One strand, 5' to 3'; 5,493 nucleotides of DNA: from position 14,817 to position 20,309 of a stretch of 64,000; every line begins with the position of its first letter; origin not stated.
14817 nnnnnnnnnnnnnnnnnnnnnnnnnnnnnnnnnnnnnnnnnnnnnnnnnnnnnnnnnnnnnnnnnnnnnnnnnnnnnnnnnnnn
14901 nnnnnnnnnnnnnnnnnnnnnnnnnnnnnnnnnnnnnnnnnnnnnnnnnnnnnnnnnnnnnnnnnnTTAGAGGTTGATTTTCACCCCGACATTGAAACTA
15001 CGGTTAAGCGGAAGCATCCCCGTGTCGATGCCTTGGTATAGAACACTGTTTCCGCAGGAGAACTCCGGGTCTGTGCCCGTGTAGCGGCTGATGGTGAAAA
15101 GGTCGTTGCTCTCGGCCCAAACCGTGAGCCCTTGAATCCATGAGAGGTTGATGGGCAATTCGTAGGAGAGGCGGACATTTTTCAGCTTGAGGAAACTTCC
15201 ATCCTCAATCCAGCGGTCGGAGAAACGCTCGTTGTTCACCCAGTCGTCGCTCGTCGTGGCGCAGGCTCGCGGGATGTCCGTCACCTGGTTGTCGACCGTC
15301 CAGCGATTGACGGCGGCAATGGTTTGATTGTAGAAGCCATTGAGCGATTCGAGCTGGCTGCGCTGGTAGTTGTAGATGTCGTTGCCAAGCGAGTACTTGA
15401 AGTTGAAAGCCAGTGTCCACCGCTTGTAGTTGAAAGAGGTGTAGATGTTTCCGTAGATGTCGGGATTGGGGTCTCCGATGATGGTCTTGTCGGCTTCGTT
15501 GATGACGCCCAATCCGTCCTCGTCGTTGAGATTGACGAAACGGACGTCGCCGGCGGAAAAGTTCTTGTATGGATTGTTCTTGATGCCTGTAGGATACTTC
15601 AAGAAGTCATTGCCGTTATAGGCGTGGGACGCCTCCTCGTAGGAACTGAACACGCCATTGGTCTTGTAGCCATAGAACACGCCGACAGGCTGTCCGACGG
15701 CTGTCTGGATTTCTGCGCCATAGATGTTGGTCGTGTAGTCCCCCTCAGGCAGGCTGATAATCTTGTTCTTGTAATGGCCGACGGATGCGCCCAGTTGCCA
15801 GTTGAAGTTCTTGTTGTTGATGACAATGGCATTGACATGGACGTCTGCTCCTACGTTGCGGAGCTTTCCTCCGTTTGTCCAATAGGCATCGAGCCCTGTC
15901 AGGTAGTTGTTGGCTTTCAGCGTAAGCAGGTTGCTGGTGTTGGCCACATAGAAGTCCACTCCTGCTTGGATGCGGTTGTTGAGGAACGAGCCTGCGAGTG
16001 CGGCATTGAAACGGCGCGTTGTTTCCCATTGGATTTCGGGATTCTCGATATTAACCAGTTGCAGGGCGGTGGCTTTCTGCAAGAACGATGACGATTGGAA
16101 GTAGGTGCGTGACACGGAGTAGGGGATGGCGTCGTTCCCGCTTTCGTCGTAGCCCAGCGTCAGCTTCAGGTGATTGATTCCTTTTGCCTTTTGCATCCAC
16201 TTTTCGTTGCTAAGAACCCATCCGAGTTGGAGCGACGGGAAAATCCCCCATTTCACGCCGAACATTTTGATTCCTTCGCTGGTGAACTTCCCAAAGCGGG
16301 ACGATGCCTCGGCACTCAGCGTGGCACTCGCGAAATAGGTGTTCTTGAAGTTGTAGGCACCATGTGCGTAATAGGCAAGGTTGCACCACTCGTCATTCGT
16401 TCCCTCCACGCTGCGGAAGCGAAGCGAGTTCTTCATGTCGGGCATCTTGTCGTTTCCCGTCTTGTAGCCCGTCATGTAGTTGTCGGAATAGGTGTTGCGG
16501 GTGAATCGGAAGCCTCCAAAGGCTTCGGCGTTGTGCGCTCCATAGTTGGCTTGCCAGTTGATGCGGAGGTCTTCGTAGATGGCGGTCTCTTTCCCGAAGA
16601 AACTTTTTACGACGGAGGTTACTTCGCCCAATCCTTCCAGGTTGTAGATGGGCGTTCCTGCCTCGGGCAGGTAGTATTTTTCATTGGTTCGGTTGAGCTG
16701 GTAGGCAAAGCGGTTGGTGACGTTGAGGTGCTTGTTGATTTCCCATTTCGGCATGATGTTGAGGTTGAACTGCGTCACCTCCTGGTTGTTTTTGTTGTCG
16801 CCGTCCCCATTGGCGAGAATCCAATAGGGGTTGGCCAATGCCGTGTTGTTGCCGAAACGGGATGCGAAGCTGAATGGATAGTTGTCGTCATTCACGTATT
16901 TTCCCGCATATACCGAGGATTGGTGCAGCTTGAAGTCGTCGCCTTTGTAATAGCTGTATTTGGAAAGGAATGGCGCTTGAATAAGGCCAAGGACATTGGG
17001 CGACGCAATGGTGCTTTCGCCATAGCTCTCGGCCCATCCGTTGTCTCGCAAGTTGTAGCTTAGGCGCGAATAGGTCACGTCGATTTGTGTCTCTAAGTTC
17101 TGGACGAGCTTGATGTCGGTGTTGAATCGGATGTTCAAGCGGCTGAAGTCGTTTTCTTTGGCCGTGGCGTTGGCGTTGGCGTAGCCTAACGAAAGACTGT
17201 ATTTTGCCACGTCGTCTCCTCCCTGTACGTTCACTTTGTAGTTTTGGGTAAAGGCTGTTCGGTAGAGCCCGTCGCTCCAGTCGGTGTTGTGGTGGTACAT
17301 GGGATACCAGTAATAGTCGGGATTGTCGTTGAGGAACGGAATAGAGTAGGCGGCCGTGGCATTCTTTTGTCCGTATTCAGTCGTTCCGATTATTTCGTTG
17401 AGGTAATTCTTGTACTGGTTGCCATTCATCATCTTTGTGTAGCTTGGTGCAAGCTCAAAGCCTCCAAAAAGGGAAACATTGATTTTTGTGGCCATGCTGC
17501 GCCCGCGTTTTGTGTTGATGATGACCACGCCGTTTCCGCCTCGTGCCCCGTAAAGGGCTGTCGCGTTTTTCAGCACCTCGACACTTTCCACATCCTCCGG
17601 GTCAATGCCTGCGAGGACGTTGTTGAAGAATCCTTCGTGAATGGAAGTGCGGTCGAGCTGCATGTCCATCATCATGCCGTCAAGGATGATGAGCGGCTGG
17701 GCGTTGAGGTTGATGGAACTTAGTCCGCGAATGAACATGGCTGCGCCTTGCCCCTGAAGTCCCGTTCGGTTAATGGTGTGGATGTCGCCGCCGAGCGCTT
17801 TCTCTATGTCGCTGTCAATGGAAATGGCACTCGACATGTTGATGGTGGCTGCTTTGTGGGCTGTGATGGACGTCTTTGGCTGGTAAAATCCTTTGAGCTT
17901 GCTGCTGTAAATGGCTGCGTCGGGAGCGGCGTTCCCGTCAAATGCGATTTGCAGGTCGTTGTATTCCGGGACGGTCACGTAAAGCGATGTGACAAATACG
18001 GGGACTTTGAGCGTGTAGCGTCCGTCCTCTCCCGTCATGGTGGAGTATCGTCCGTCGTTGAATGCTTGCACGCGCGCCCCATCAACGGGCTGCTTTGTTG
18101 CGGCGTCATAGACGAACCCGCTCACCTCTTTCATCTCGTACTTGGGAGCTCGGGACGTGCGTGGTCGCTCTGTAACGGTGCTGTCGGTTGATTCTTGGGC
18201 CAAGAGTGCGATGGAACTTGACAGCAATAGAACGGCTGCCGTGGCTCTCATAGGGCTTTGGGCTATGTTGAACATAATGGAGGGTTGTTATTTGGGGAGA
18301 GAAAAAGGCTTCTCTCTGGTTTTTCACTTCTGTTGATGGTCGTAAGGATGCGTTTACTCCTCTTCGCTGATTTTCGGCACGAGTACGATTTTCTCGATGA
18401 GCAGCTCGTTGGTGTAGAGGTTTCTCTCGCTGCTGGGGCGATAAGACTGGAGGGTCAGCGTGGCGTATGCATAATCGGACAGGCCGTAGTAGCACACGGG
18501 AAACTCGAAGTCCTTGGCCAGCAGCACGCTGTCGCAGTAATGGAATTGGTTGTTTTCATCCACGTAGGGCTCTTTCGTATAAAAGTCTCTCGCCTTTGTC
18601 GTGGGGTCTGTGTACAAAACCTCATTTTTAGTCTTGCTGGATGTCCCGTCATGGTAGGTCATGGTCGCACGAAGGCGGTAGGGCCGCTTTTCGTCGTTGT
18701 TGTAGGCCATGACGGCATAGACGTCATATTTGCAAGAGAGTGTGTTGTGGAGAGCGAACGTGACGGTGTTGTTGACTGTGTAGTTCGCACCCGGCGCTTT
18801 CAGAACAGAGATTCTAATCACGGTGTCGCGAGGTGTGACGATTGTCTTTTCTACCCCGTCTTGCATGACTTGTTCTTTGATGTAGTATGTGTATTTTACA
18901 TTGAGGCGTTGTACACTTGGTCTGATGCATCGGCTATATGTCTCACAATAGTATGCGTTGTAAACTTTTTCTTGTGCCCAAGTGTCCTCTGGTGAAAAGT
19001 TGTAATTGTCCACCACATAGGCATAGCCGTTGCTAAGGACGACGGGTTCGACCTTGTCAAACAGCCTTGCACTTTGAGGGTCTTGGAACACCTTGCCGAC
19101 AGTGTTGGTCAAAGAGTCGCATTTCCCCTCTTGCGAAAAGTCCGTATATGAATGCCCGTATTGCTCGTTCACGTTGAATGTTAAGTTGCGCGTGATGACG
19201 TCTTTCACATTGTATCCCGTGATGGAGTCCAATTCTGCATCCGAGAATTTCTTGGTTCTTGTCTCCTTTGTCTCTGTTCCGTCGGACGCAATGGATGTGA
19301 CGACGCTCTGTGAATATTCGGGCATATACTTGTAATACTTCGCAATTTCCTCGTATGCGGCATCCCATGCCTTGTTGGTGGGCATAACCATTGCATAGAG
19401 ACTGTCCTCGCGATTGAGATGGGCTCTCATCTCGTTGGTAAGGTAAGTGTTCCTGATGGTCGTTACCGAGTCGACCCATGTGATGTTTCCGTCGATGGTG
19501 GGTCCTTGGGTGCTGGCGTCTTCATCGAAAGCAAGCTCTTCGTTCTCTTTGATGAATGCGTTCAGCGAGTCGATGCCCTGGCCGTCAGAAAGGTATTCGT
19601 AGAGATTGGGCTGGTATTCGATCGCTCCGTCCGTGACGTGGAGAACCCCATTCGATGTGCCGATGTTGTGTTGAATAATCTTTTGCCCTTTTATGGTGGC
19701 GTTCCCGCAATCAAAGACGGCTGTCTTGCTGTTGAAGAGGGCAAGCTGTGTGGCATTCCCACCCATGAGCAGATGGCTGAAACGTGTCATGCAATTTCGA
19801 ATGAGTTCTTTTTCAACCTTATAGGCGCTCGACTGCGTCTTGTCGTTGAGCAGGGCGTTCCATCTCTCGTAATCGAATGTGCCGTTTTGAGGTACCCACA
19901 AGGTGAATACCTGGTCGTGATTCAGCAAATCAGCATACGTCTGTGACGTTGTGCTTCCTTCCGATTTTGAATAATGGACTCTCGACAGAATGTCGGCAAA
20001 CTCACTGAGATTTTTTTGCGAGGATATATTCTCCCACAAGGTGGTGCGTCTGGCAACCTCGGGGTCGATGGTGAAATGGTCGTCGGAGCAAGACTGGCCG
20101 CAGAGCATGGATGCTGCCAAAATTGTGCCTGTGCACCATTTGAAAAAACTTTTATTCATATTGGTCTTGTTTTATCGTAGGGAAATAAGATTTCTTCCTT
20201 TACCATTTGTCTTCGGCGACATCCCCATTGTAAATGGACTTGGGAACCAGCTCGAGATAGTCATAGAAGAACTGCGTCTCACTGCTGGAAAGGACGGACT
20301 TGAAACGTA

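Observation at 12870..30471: Seven-gene tandem SusC/SusD operon whose only accessory genes are three fasciclin (FAS1) lipoproteins, with no enzyme and no regulator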

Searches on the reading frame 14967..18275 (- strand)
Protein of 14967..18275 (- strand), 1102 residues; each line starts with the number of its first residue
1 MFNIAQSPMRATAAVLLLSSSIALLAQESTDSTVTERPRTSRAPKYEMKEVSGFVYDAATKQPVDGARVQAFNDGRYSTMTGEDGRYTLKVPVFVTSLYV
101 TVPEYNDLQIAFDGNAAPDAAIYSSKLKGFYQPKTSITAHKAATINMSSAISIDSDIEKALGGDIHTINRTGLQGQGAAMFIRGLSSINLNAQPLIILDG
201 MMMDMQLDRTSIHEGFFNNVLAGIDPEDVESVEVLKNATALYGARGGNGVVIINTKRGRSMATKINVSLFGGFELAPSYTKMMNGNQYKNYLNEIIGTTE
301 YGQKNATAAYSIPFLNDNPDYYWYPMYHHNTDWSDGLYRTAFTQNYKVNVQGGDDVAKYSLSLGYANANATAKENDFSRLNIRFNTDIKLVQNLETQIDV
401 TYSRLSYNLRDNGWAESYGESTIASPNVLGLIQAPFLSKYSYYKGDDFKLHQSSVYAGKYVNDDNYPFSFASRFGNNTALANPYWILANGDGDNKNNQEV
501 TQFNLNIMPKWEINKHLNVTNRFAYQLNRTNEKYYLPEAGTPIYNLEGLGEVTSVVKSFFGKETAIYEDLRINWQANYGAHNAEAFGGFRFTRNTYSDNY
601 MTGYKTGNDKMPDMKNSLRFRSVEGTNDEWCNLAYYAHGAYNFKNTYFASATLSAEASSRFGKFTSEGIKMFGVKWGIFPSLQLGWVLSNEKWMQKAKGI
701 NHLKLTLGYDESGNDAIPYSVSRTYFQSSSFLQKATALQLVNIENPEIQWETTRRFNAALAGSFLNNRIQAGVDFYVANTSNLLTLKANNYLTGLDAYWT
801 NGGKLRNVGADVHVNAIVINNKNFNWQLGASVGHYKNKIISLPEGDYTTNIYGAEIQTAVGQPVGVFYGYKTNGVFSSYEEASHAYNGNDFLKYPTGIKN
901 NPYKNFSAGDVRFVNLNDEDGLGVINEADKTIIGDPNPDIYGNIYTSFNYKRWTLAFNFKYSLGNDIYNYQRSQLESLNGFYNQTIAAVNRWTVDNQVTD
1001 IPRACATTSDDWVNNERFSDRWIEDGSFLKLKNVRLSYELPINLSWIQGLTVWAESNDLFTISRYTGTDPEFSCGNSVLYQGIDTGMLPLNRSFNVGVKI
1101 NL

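Call 3: search_protein_families(library=pfam, proteins=[window:14967-18275:-], max_evalue=0.01)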
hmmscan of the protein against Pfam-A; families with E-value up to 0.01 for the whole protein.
window:14967-18275:- (1102 aa): 3 families
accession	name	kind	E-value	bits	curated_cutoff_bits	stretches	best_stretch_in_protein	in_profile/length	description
PF07715.20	Plug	-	1e-12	49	23.9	1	154-250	22-107/107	TonB-dependent Receptor Plug Domain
PF13620.12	CarboxypepD_reg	-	2.5e-08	34.6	32.3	1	51-107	2-61/82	Carboxypeptidase regulatory-like domain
PF13715.12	CarbopepD_reg_2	-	0.00019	21.9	32.2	1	51-110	1-60/88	CarboxypepD_reg-like domain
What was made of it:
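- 14967..18275 (-): SusC2, a 1102-aa SusC/RagA-type TonB-dependent transporter. Plug and CarboxypepD_reg (call 3).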

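Call 6: search_protein_families(library=ncbifam, proteins=[window:14967-18275:-], max_evalue=0.01)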
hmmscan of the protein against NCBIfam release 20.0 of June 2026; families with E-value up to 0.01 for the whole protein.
window:14967-18275:- (1102 aa): 3 families
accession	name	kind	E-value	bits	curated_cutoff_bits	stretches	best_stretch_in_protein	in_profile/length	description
TIGR04056.1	OMP_RagA_SusC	subfamily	8.3e-175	583.8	368.25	1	50-1102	2-981/981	SusC/RagA family TonB-linked outer membrane protein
TIGR04057.1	SusC_RagA_signa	signature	4.5e-11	42.4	46.2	1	228-256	1-31/31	SusC/RagA subfamily TonB-dependent outer membrane receptor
NF052345.1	S_layer_anammox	exception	0.00026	18.5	1400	1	28-90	1291-1354/1596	Kustd1514 family S-layer glycoprotein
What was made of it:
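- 14967..18275 (-): TIGR04056 E 8.3e-175 (call 6).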

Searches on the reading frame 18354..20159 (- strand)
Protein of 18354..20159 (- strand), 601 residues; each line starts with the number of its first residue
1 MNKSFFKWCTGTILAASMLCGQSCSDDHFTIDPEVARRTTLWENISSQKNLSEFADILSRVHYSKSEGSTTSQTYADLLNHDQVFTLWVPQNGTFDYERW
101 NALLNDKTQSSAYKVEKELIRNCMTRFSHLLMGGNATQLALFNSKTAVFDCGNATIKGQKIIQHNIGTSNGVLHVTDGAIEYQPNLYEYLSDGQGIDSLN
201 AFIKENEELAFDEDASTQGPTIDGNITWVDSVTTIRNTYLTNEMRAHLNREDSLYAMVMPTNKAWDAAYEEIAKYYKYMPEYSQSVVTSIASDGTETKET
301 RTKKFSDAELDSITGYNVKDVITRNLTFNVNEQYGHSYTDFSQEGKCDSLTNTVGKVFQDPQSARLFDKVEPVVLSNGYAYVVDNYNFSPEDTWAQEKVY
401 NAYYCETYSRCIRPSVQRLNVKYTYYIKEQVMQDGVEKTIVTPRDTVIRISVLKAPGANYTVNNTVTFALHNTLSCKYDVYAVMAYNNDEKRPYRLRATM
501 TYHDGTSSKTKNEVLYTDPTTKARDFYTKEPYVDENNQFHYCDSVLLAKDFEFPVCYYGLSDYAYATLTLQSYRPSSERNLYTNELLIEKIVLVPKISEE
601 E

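Call 3: search_protein_families(library=pfam, proteins=[window:18354-20159:-], max_evalue=0.01)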
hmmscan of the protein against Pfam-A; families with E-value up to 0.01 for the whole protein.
window:18354-20159:- (601 aa): 1 family
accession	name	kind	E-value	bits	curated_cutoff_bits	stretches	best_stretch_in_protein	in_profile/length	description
PF02469.27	Fasciclin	-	1.4e-06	29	22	1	72-179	12-120/123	Fasciclin domain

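Call 6: search_protein_families(library=ncbifam, proteins=[window:18354-20159:-], max_evalue=0.01)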
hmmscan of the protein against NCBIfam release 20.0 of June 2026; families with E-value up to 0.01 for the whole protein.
window:18354-20159:- (601 aa): 0 families
